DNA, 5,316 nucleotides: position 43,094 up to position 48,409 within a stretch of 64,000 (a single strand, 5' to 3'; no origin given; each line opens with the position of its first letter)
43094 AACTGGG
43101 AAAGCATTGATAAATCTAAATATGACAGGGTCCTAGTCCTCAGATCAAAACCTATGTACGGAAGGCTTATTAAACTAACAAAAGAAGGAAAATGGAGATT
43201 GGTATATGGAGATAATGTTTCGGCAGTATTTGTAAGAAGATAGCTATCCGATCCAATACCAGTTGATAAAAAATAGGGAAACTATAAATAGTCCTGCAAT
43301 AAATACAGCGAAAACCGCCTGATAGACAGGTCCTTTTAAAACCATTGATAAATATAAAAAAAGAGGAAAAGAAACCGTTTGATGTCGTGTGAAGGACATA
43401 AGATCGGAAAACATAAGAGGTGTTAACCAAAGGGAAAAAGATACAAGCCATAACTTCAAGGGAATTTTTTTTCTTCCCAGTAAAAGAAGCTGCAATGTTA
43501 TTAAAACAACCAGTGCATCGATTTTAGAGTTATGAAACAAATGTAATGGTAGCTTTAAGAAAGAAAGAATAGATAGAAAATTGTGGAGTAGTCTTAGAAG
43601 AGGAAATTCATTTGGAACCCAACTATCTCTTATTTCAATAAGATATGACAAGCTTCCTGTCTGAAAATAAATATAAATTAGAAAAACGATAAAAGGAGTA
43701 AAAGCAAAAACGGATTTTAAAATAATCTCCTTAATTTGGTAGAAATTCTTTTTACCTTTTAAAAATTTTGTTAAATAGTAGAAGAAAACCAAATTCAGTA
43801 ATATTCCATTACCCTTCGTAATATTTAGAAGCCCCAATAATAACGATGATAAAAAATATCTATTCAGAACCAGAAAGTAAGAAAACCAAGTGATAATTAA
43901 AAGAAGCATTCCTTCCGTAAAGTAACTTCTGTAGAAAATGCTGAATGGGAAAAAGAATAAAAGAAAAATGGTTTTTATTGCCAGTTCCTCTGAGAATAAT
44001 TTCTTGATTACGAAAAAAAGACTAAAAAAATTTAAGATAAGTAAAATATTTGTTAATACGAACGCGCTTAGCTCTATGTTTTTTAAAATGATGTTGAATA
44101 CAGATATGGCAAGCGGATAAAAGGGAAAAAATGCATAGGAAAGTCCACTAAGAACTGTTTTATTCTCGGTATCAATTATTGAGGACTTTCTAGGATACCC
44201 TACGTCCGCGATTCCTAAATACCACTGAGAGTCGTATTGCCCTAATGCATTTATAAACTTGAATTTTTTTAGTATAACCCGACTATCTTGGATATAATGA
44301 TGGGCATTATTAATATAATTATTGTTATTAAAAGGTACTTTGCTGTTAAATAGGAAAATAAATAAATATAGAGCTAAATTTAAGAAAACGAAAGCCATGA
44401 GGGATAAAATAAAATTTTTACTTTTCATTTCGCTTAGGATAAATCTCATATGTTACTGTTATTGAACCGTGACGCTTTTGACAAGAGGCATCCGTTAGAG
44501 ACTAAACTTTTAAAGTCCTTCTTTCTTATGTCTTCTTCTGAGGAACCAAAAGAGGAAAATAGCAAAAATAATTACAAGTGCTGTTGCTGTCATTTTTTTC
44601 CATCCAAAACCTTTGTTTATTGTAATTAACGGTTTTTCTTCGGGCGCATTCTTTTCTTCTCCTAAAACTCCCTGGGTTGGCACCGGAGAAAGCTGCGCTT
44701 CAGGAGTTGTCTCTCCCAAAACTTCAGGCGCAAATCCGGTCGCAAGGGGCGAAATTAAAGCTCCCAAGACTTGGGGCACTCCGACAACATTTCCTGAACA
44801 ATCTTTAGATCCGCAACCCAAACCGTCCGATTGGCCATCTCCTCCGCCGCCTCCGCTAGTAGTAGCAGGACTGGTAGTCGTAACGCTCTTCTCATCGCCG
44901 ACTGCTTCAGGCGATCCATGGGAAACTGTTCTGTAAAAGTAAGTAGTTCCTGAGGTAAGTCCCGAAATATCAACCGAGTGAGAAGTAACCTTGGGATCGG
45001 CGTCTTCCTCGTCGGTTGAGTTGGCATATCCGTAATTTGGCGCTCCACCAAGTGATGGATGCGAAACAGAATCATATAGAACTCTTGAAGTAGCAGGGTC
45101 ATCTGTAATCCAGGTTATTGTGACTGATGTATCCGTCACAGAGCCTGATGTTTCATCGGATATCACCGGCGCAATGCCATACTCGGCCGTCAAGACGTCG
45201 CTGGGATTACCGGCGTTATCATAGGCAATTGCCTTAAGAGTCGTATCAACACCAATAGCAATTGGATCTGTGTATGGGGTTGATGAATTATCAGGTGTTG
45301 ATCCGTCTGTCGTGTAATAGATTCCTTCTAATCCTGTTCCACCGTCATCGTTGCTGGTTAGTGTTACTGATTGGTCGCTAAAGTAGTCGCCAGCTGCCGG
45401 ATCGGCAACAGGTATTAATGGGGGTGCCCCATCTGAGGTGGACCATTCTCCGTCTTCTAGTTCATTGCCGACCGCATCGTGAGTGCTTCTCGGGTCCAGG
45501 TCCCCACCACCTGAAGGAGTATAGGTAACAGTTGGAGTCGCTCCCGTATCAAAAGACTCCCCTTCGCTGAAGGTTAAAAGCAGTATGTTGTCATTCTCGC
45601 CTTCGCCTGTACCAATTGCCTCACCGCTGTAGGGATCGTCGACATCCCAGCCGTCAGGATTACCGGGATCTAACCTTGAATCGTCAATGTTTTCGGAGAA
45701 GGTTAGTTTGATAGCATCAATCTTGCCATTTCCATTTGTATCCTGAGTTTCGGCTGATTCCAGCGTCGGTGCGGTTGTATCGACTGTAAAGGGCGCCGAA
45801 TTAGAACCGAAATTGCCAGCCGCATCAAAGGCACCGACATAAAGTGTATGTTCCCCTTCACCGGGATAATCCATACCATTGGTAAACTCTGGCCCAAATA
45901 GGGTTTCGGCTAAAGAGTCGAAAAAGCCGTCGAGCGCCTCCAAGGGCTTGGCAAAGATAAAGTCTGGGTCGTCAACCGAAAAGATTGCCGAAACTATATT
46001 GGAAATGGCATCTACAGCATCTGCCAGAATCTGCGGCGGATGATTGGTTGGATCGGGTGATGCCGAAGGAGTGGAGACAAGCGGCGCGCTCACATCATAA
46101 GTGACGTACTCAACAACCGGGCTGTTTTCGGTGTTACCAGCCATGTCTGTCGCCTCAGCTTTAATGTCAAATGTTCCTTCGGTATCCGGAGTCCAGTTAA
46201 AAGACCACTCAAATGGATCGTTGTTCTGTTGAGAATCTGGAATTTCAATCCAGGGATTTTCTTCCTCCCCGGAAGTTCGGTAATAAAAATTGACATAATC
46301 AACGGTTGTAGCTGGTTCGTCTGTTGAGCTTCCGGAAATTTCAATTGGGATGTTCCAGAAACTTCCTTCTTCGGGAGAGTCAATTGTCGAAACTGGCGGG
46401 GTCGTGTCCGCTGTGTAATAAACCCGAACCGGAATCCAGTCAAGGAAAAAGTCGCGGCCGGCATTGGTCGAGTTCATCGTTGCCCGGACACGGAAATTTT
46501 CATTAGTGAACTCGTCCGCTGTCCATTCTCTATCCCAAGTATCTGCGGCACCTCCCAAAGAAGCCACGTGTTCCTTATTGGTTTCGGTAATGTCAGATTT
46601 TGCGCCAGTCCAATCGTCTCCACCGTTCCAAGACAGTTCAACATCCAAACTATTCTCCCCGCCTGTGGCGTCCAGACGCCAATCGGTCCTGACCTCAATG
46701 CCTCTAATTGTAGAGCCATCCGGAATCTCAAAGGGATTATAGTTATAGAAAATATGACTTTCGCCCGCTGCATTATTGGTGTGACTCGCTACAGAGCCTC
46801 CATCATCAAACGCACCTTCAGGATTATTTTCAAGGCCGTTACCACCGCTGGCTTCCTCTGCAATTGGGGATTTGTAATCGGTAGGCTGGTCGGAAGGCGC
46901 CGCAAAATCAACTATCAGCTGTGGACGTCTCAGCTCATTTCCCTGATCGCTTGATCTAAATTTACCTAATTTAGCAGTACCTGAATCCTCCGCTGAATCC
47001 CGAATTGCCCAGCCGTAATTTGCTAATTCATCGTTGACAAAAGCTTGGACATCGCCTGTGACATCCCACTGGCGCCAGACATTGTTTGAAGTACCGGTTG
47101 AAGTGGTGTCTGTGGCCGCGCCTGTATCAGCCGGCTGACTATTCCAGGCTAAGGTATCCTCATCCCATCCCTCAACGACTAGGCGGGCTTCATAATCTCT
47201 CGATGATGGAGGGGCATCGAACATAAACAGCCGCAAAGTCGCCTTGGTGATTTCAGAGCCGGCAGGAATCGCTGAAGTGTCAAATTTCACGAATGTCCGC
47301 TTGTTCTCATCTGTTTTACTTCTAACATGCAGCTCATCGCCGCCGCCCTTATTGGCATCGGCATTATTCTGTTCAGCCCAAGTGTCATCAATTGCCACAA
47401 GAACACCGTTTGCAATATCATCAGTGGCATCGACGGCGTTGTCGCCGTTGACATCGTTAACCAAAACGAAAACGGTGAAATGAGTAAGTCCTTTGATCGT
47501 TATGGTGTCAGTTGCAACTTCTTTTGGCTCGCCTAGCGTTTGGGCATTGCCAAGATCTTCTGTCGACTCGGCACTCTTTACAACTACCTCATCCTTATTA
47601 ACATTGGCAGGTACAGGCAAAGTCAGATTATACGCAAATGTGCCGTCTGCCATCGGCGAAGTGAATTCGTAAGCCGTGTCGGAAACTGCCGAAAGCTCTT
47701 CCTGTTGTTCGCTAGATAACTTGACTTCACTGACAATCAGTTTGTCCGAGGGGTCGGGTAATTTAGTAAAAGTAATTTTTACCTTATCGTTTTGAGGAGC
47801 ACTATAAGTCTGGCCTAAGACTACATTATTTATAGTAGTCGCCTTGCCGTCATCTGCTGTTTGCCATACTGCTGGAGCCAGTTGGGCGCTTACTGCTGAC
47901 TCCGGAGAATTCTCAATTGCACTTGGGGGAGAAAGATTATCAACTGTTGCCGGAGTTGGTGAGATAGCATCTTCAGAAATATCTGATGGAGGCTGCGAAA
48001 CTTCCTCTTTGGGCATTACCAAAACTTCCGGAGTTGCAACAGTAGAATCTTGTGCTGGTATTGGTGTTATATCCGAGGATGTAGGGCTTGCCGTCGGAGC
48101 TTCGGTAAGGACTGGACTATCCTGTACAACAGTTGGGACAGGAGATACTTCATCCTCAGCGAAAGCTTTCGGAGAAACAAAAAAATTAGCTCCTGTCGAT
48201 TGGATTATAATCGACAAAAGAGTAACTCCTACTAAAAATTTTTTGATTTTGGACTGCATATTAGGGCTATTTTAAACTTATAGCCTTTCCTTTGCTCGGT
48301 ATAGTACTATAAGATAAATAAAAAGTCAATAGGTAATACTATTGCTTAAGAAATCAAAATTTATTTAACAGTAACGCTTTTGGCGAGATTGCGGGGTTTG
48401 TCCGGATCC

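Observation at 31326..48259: A ~17 kb cell-surface fibre/matrix locus wedged inside the dcw cluster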

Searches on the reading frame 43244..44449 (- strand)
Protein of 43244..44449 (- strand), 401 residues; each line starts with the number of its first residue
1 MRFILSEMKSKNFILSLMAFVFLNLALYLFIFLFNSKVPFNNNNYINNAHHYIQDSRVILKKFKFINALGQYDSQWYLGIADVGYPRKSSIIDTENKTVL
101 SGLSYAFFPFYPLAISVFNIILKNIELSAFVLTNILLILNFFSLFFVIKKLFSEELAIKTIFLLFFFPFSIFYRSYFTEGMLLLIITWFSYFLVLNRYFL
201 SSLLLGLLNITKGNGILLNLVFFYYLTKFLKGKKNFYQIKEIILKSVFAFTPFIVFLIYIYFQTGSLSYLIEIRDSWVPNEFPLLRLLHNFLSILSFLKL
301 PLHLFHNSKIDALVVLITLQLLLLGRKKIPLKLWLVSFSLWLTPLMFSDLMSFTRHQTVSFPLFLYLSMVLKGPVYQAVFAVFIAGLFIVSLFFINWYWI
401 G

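Call 5: search_protein_families(library=pfam, proteins=[window:43244-44449:-], max_evalue=0.01)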
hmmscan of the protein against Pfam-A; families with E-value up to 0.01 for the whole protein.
window:43244-44449:- (401 aa): 0 families

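Call 28: search_protein_families(library=pfam, proteins=[window:43244-44449:-], max_evalue=5)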
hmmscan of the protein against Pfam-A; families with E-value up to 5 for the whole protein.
window:43244-44449:- (401 aa): 2 families
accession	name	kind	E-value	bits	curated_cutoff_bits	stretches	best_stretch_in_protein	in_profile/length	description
PF10348.14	DUF2427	-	0.06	13.6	23.8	1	4-60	38-91/105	Domain of unknown function (DUF2427)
PF04010.18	DUF357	-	0.13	12.7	29.4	1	42-71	27-56/73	Protein of unknown function (DUF357)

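Call 83: search_protein_families(library=pfam, alignment_id=A8, max_evalue=1)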
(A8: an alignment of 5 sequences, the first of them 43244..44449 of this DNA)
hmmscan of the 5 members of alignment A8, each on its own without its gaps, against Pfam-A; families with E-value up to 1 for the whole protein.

A. member 1, window:43244-44449:- (401 aa): 2 families
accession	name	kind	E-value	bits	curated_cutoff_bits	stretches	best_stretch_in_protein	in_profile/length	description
PF10348.14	DUF2427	-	0.06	13.6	23.8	1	4-60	38-91/105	Domain of unknown function (DUF2427)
PF04010.18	DUF357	-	0.13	12.7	29.4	1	42-71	27-56/73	Protein of unknown function (DUF357)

B. families by the number of members that match (of 5 scanned): 4 families
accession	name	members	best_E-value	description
PF04188.19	Mannosyl_trans2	3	1.3e-07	Mannosyltransferase (PIG-V)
PF13231.12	PMT_2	2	3e-05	Dolichyl-phosphate-mannose-protein mannosyltransferase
PF10348.14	DUF2427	1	0.06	Domain of unknown function (DUF2427)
PF04010.18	DUF357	1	0.13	Protein of unknown function (DUF357)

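Call 84: search_solved_structures(query=A8, max_evalue=10)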
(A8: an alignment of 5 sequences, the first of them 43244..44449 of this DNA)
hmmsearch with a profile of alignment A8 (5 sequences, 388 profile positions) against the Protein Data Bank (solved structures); distinct sequences matched with E-value up to 10: 1.
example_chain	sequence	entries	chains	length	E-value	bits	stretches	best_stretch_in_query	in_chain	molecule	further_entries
6gcs_j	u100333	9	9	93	0.57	12.9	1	144-169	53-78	NB5M SUBUNIT | Subunit NUUM of NADH:Ubiquinone Oxidoreductase (Complex I) | Subunit NB5M of NADH:Ubiquinone Oxidoreductase (Complex I)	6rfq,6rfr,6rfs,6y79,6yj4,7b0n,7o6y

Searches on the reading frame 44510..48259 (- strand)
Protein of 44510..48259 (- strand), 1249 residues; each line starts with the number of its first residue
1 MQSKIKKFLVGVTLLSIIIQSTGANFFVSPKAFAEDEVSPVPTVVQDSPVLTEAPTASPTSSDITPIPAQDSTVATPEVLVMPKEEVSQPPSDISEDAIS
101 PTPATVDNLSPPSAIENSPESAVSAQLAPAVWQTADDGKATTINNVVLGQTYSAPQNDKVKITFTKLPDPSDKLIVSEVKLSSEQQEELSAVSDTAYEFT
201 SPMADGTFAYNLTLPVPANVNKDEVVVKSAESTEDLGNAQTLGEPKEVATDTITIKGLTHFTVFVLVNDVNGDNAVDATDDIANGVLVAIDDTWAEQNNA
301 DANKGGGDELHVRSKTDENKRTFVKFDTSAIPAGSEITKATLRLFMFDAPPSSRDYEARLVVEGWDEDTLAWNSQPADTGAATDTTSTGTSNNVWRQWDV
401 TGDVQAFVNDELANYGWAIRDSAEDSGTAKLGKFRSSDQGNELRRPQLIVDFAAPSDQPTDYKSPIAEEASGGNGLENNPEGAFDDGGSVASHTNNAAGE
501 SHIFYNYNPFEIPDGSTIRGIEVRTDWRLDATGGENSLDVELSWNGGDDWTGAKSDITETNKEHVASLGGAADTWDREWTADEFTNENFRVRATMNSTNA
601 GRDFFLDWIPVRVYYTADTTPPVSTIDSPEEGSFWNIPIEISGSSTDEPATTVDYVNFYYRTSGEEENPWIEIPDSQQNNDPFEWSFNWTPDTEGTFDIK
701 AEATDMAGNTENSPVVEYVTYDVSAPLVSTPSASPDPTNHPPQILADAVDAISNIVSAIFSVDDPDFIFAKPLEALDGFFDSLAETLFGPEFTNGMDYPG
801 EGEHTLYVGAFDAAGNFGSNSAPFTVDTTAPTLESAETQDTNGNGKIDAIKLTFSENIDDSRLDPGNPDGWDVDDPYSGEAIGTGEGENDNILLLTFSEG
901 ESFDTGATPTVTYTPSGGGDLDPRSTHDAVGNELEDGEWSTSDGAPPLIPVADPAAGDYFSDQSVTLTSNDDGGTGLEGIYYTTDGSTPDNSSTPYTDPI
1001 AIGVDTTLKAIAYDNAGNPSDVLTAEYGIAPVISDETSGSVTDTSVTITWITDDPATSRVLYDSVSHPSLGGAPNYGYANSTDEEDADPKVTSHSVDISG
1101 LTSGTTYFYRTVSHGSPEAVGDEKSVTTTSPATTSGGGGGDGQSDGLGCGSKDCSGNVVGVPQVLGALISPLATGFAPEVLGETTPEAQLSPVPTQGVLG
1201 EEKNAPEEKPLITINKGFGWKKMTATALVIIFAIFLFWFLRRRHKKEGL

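Call 5: search_protein_families(library=pfam, proteins=[window:44510-48259:-], max_evalue=0.01)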
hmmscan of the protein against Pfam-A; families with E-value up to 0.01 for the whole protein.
window:44510-48259:- (1249 aa): 8 families
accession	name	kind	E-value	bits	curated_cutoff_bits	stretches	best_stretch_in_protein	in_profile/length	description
PF24517.2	CBM96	-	2.2e-25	89.8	26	1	288-450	6-162/164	Carbohydrate-binding module family 96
PF13287.12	Fn3_assoc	-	7.8e-21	74.4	23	1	965-1027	1-59/59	Fn3 associated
PF13290.12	CHB_HEX_C_1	-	1.7e-19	70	22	1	954-1024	1-67/67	Chitobiase/beta-hexosaminidase C-terminal domain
PF16656.11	Pur_ac_phosph_N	-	2e-08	35.1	30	1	1039-1128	9-93/93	Purple acid Phosphatase, N-terminal domain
PF19077.6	Big_13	-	8.6e-08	33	27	0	801-828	74-102/102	Bacterial Ig-like domain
PF06848.17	Disaggr_repeat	-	1.7e-05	25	33.9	0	316-378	24-89/179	Disaggregatase related repeat domain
PF00688.24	TGFb_propeptide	-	5.4e-05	23.4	25.8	1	312-434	107-224/242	TGF-beta propeptide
PF13750.12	Big_3_3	-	0.0011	19.1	27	0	684-751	4-71/157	Bacterial Ig-like domain (group 3)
